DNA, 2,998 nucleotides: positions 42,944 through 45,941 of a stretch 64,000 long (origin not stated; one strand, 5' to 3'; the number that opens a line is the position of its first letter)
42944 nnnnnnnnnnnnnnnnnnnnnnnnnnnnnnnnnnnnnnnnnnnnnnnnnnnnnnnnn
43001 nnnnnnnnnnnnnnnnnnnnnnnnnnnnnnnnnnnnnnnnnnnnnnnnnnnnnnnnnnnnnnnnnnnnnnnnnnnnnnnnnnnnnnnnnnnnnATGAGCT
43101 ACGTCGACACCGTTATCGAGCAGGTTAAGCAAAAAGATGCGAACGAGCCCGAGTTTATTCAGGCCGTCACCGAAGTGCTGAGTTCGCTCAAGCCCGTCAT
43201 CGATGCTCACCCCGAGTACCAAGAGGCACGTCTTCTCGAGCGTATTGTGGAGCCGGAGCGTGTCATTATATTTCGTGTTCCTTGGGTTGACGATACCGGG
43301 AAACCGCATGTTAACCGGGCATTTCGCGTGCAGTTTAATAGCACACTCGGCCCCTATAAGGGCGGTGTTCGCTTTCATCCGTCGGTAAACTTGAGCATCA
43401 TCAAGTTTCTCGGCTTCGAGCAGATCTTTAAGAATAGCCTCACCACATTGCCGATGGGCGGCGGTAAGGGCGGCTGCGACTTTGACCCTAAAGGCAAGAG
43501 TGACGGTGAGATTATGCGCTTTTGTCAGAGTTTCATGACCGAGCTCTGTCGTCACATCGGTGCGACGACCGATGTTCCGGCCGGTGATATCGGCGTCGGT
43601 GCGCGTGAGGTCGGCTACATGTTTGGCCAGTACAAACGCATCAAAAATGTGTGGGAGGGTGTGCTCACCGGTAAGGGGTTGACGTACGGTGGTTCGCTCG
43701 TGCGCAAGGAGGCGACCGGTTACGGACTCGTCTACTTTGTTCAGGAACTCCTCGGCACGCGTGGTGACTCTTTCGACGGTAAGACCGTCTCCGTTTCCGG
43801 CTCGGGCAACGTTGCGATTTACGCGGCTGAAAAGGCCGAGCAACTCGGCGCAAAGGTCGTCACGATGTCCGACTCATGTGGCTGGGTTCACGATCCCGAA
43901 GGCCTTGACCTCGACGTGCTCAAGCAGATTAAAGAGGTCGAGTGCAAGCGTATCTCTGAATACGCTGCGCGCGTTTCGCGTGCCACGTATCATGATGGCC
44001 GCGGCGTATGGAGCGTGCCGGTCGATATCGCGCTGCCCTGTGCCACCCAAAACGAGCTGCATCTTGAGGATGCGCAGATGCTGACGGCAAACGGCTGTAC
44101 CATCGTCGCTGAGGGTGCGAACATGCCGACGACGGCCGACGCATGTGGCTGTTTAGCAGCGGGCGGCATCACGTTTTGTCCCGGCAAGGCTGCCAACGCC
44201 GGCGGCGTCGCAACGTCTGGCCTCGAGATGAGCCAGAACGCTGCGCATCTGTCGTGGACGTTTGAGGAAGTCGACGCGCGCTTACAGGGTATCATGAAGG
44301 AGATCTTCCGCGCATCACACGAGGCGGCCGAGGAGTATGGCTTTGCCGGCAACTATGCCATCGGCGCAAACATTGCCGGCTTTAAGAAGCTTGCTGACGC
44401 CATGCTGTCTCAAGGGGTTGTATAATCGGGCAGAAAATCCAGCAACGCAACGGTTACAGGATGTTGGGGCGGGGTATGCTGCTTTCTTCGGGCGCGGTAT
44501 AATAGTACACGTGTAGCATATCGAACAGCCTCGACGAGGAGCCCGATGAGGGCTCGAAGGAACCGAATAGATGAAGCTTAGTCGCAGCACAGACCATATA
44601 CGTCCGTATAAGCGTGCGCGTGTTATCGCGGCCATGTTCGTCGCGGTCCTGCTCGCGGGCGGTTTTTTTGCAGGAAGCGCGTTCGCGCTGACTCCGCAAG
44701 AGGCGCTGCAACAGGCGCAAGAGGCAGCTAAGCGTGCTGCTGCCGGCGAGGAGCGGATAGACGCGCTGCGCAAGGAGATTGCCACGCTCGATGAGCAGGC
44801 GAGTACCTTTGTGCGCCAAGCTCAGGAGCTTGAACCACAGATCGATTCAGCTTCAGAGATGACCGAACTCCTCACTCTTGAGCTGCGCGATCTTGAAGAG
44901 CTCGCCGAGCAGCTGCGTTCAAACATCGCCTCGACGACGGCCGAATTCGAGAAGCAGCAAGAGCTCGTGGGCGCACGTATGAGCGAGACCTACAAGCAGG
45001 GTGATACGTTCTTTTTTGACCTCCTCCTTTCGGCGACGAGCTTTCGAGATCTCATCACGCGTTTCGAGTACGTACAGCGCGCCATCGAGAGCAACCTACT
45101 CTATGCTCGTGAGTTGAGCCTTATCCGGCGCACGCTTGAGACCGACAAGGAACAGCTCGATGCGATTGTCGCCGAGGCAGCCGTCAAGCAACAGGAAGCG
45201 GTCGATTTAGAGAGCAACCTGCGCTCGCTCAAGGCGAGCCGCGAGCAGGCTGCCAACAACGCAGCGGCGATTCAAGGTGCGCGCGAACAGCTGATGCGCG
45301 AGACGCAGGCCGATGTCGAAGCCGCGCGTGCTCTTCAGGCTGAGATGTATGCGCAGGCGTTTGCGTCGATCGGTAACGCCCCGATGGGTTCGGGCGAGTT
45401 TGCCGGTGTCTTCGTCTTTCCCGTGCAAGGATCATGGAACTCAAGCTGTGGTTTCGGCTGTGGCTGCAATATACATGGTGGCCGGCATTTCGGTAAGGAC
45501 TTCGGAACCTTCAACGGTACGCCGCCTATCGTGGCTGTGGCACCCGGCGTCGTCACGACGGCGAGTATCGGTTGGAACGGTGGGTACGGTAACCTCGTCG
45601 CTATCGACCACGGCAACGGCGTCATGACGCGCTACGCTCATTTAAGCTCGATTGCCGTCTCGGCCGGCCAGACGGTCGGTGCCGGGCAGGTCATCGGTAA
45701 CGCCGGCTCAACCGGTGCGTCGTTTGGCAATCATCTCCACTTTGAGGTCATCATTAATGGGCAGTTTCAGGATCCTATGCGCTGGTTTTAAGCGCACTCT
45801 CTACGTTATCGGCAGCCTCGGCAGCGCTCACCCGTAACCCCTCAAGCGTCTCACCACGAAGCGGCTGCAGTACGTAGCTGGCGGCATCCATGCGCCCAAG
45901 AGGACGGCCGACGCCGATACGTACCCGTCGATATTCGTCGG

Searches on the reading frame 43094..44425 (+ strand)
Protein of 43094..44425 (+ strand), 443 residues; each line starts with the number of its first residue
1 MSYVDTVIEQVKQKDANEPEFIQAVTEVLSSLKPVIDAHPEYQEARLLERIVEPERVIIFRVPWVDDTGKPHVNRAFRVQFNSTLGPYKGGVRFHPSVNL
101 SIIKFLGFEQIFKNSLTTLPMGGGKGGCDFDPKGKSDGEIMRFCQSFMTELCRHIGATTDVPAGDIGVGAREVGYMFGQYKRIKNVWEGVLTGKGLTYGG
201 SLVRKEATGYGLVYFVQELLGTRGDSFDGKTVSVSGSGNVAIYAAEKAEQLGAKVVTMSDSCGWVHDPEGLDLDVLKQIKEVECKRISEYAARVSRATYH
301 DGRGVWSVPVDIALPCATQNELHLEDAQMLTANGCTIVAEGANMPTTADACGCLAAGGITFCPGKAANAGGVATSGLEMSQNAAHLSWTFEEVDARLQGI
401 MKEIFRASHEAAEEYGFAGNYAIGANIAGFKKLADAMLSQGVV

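Call 8: search_protein_families(library=pfam, proteins=[window:43094-44425:+])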
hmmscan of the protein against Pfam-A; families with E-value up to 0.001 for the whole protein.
window:43094-44425:+ (443 aa): 2 families
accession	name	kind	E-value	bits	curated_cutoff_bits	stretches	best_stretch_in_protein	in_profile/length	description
PF00208.27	ELFV_dehydrog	-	2.6e-88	296.2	23.4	1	199-441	1-241/241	Glutamate/Leucine/Phenylalanine/Valine dehydrogenase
PF02812.23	ELFV_dehydrog_N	-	1.6e-52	177.1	25.3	1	54-181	1-128/129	Glu/Leu/Phe/Val dehydrogenase, dimerisation domain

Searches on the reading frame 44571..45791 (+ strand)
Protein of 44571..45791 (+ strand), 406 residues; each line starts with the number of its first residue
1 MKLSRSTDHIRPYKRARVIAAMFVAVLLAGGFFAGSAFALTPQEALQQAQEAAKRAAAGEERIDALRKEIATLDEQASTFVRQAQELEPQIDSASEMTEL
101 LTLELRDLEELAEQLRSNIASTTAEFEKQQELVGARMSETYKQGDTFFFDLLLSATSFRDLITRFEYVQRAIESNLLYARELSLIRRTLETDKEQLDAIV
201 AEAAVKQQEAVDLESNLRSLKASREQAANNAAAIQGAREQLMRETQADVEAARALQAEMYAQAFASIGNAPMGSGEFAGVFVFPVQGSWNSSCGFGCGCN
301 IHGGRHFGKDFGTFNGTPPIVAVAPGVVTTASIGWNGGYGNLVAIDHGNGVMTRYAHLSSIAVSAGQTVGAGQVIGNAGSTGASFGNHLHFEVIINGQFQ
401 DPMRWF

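Call 8: search_protein_families(library=pfam, proteins=[window:44571-45791:+])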
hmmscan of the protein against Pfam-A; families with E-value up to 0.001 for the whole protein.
window:44571-45791:+ (406 aa): 3 families
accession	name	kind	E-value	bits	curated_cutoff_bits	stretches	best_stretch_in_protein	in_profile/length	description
PF01551.29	Peptidase_M23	-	2.3e-30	105.1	28.7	1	305-402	2-96/96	Peptidase family M23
PF24568.1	CC_PcsB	-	4.9e-07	30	27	1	119-175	1-58/75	Peptidoglycan hydrolase PcsB, coiled-coil domain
PF11932.13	DUF3450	-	0.00069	19.4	32.6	1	26-115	2-91/241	Protein of unknown function (DUF3450)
